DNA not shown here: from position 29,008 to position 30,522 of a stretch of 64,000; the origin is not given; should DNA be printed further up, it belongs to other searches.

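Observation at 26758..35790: Tightly coupled thiolase / orphan E2 core / sulfatase / 3beta-HSD-like / sulfotransferase / sulfatase gene block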

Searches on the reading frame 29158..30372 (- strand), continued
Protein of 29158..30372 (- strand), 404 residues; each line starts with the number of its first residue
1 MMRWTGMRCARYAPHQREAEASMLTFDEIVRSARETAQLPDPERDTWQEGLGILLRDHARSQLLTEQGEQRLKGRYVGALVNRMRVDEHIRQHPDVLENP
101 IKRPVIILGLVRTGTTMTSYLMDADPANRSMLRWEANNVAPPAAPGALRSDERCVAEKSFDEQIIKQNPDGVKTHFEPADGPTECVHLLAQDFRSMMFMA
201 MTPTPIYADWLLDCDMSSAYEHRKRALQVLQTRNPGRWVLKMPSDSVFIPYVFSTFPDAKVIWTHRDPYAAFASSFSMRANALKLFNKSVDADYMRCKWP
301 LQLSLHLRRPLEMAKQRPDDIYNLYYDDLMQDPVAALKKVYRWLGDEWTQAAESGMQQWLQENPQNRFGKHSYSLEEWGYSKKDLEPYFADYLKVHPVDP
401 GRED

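Call 29: find_encoding_contigs(protein=P0015, flank=10000, max_places=2)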
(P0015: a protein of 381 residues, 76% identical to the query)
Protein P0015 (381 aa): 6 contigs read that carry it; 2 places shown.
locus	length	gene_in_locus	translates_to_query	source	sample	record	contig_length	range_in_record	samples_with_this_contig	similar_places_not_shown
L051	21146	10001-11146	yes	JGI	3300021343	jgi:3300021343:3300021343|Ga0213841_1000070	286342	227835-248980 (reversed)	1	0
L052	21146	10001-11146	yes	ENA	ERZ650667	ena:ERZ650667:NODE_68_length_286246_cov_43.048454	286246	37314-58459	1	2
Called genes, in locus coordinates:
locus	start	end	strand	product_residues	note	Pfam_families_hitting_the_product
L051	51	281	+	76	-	-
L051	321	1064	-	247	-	PF00198:2-oxoacid_dh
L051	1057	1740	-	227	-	PF00440:TetR_N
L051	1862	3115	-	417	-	PF00108:Thiolase_N, PF02803:Thiolase_C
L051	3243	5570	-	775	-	PF07715:Plug, PF00593:TonB_dep_Rec_b-barrel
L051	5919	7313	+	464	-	PF05977:MFS_3 (weak), PF07690:MFS_1, PF03137:OATP (weak), PF07690:MFS_1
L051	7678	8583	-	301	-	PF00106:adh_short, PF08659:KR, PF13561:adh_short_C2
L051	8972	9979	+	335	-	PF08240:ADH_N, PF16912:Glu_dehyd_C (faint), PF00107:ADH_zinc_N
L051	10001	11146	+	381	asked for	PF00685:Sulfotransfer_1, PF13469:Sulfotransfer_3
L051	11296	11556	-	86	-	-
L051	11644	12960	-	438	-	PF00593:TonB_dep_Rec_b-barrel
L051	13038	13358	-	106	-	-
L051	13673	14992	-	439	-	PF04909:Amidohydro_2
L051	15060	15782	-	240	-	-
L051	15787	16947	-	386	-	PF22691:Thiolase_C_1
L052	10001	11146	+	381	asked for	PF00685:Sulfotransfer_1, PF13469:Sulfotransfer_3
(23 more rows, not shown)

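Call 31: search_solved_structures(query=window:29158-30306:-, max_evalue=0.01, show_alignments=2)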
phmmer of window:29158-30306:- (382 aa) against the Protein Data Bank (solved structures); distinct sequences matched with E-value up to 0.01: 2.
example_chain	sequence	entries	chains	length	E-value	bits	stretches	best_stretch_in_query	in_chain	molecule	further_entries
2z6v_A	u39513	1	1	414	2.1e-86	293.6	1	3-376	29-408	Putative uncharacterized protein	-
2zq5_A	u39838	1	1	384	3.7e-41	144.7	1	3-368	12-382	Putative uncharacterized protein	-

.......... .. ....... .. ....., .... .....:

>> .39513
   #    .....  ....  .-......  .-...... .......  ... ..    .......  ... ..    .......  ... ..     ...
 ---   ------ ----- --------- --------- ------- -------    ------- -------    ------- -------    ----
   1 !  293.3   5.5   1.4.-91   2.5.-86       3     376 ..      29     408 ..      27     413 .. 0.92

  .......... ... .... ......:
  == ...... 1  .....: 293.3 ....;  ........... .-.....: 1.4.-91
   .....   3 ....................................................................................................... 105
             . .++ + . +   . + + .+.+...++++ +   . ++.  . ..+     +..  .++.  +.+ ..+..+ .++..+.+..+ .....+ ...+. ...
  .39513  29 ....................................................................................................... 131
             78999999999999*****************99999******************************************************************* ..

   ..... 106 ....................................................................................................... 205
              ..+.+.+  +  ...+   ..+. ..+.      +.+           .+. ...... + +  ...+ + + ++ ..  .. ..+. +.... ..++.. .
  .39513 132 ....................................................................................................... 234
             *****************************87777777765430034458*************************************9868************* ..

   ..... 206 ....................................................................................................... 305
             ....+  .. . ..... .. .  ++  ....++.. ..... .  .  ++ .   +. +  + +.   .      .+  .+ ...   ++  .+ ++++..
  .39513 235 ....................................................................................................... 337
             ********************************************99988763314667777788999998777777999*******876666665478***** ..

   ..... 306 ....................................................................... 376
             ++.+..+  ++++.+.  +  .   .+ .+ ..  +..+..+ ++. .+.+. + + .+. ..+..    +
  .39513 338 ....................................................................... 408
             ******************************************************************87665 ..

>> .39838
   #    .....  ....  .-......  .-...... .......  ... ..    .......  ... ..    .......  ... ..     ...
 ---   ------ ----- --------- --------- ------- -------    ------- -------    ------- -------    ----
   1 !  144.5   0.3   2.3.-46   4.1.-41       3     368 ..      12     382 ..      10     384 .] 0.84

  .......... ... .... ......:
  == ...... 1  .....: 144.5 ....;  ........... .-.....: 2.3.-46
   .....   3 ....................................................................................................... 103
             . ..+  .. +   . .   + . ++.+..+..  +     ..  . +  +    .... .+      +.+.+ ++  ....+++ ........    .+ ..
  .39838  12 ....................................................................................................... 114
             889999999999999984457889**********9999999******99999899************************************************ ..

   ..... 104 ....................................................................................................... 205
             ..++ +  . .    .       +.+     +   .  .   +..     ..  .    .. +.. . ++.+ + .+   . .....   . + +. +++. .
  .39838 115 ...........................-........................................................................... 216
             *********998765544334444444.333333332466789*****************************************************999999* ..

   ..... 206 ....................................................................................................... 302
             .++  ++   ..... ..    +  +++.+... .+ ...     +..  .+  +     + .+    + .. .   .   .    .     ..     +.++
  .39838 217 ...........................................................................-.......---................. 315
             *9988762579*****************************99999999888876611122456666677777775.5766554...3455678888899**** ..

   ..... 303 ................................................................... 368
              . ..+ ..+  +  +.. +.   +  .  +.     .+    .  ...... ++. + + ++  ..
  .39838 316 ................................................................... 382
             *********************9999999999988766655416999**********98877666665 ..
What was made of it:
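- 29158..30306 (-): Stf9-like PAPS-type sulfotransferase (Sulfotransfer_3), cytoplasmic. It matches 2Z6V at E 2e-86 and 2ZQ5 at E 4e-41 (call 31).
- On PAPS-dependent sulfotransferases (Sulfotransfer_3, Stf-like): 2Z6V matches at E 2e-86 (call 31).
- Closest known: Mycobacterial Stf sulfotransferases: PDB 2Z6V and 2ZQ5. Same: The matches are E 2e-86 and 4e-41 (call 31).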

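Call 48: find_related_loci(query=A2, collection=metagenome_contigs, flank=8000)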
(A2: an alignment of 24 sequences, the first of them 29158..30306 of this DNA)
Query A2 (382 aa) in metagenome_contigs; peptide patterns used: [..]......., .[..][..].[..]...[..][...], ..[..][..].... (x = any residue, [..] = any of these).
600 stretches matched a pattern (row limit reached: there are more); 66 encode a relative of the query (tblastn E <= 1e-3); 66 distinct loci.
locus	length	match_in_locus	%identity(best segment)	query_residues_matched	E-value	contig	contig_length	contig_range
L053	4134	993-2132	62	2-381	6e-172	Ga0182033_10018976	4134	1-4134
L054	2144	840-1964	43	5-377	3e-102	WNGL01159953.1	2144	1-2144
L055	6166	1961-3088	40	5-377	8e-95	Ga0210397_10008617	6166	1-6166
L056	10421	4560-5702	38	2-378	5e-89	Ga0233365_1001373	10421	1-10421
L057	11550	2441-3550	37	2-370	4e-79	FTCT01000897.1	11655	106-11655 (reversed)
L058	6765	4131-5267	36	1-378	1e-77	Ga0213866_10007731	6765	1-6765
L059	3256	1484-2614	35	2-378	5e-77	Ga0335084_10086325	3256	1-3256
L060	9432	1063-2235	35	4-380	2e-72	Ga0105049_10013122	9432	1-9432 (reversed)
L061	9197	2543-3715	35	4-380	3e-72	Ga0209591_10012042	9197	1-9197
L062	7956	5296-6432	35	1-378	2e-70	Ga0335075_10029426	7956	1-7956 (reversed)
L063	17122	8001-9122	33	5-376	1e-68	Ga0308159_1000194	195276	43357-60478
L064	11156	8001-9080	36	12-370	7e-67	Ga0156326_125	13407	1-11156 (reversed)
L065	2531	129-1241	32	1-370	4e-67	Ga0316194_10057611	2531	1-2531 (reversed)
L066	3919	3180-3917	43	3-246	1e-63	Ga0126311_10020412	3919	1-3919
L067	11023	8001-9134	31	2-377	6e-58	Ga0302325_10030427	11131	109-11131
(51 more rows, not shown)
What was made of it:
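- Tried and rejected: Metagenome scan with a sulfotransferase alignment (call 48).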

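Call 60: find_encoding_contigs(protein=P0002, flank=8000, max_places=3)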
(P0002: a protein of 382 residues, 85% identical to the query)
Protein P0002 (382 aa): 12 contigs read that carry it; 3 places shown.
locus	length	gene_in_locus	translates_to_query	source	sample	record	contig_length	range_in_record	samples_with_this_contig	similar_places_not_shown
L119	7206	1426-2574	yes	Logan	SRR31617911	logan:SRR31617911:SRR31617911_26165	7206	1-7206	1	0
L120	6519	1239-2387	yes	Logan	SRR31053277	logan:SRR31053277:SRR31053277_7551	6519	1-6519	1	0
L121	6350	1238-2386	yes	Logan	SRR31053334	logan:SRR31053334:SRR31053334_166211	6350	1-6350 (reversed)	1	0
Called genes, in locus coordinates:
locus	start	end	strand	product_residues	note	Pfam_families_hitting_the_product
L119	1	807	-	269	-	?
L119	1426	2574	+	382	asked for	PF00685:Sulfotransfer_1, PF13469:Sulfotransfer_3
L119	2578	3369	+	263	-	PF00106:adh_short, PF08659:KR, PF13561:adh_short_C2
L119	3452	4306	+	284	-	PF03446:NAD_binding_2, PF03807:F420_oxidored (faint), PF14833:NAD_binding_11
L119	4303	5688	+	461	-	PF07690:MFS_1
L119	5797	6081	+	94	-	-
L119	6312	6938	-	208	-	PF02627:CMD (weak)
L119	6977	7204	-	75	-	?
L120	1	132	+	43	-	?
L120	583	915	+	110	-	PF11190:DUF2976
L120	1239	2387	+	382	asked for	PF00685:Sulfotransfer_1, PF13469:Sulfotransfer_3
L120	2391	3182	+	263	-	PF00106:adh_short, PF08659:KR, PF13561:adh_short_C2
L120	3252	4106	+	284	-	PF03446:NAD_binding_2, PF03807:F420_oxidored (faint), PF14833:NAD_binding_11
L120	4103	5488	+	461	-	PF07690:MFS_1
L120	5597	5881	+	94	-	-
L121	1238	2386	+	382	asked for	PF00685:Sulfotransfer_1, PF13469:Sulfotransfer_3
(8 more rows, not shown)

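Call 61: find_encoding_contigs(protein=P0005, flank=8000, max_places=2)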
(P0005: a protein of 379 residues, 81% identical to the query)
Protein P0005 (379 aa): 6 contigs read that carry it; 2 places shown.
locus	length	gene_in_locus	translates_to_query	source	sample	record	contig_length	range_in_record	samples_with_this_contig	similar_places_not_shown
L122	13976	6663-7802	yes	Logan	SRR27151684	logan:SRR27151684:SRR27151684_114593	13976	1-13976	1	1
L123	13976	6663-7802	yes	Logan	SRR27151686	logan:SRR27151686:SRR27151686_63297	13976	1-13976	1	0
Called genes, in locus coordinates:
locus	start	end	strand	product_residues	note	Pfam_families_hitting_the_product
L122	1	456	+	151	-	?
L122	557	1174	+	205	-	PF01346:FKBP_N, PF00254:FKBP_C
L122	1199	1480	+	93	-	PF11342:DUF3144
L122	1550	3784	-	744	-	PF00933:Glyco_hydro_3, PF01915:Glyco_hydro_3_C, PF14310:Fn3-like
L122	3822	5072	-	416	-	PF00753:Lactamase_B, PF14863:Alkyl_sulf_dimr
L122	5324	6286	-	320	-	PF00165:HTH_AraC (weak), PF12833:HTH_18, PF00165:HTH_AraC (weak)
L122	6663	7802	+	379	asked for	PF00685:Sulfotransfer_1 (weak), PF13469:Sulfotransfer_3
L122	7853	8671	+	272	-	PF03446:NAD_binding_2, PF14833:NAD_binding_11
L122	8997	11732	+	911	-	PF07715:Plug, PF00593:TonB_dep_Rec_b-barrel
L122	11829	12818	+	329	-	PF01261:AP_endonuc_2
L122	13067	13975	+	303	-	?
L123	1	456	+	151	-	?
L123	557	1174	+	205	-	PF01346:FKBP_N, PF00254:FKBP_C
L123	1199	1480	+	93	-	PF11342:DUF3144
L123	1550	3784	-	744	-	PF00933:Glyco_hydro_3, PF01915:Glyco_hydro_3_C, PF14310:Fn3-like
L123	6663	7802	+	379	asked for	PF00685:Sulfotransfer_1 (weak), PF13469:Sulfotransfer_3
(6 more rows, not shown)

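Call 81: search_solved_structures(query=L049:5636-6868:+, max_evalue=0.001, show_alignments=1)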
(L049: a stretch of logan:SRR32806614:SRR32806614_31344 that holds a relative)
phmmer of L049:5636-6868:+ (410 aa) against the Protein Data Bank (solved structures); distinct sequences matched with E-value up to 0.001: 15.
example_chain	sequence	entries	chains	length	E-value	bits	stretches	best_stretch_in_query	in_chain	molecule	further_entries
2cfu_A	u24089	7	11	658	1.8e-17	66.5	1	155-403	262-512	SDSA1 | SDS HYDROLASE SDSA1 | ALKYL SULFATASE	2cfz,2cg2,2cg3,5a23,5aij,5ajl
4nur_A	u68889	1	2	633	5.2e-14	55.2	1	148-386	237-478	PSdsA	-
4pdx_A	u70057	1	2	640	7.3e-12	48.1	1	158-379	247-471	Putative alkyl/aryl-sulfatase YjcS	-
4av7_A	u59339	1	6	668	8.1e-10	41.4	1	144-401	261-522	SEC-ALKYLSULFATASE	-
2yhe_A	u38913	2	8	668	9.2e-10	41.2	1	145-401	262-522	SEC-ALKYL SULFATASE | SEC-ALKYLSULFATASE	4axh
7tl5_A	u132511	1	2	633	2.3e-07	33.3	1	160-380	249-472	Lactamase_B domain-containing protein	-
8d2z_A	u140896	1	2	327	1.3e-06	30.8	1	35-195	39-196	Metallo-beta-lactamase superfamily protein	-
6xfr_A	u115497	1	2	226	8.6e-06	28.1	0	146-197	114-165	Lactamase_B domain-containing protein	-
1m2x_A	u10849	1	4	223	0.00035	22.8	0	92-251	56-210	class B carbapenemase BlaB-1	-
1dxk_A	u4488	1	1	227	0.00057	22.1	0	33-96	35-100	CLASS B BETA-LACTAMASE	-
3knr_A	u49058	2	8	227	0.00057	22.1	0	33-96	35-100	Beta-lactamase 2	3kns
2nzf_A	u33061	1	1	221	0.00072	21.8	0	33-96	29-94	Beta-lactamase II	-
2nxa_A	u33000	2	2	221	0.00073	21.8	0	38-96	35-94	Beta-lactamase II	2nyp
2nze_A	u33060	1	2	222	0.00073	21.8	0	33-96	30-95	Beta-lactamase II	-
4c09_A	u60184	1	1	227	0.00099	21.3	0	30-96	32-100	BETA-LACTAMASE 2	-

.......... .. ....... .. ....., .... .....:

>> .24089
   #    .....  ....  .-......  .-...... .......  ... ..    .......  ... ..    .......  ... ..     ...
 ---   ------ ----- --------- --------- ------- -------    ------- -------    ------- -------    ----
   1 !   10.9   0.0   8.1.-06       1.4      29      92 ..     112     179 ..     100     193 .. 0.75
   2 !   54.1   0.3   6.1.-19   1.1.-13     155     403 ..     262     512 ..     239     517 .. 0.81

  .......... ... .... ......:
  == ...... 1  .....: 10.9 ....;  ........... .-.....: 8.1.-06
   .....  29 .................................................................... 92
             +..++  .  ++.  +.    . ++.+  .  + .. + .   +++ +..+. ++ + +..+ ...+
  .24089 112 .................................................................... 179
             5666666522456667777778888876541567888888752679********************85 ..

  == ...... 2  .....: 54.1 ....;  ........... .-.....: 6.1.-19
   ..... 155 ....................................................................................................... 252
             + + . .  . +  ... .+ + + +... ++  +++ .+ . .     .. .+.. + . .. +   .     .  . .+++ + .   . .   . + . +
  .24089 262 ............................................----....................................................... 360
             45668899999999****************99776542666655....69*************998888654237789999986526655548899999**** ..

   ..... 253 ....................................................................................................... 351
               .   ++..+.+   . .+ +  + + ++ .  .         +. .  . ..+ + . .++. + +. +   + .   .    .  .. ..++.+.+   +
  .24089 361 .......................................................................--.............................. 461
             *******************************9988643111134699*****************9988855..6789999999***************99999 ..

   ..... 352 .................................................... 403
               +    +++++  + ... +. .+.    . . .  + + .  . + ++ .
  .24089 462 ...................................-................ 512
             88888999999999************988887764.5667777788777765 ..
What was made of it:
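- Closest known: Class III alkylsulfatases SdsA1, Pisa1 and YjcS. Same: The matches are E 2e-17 to 9e-10 (call 81).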
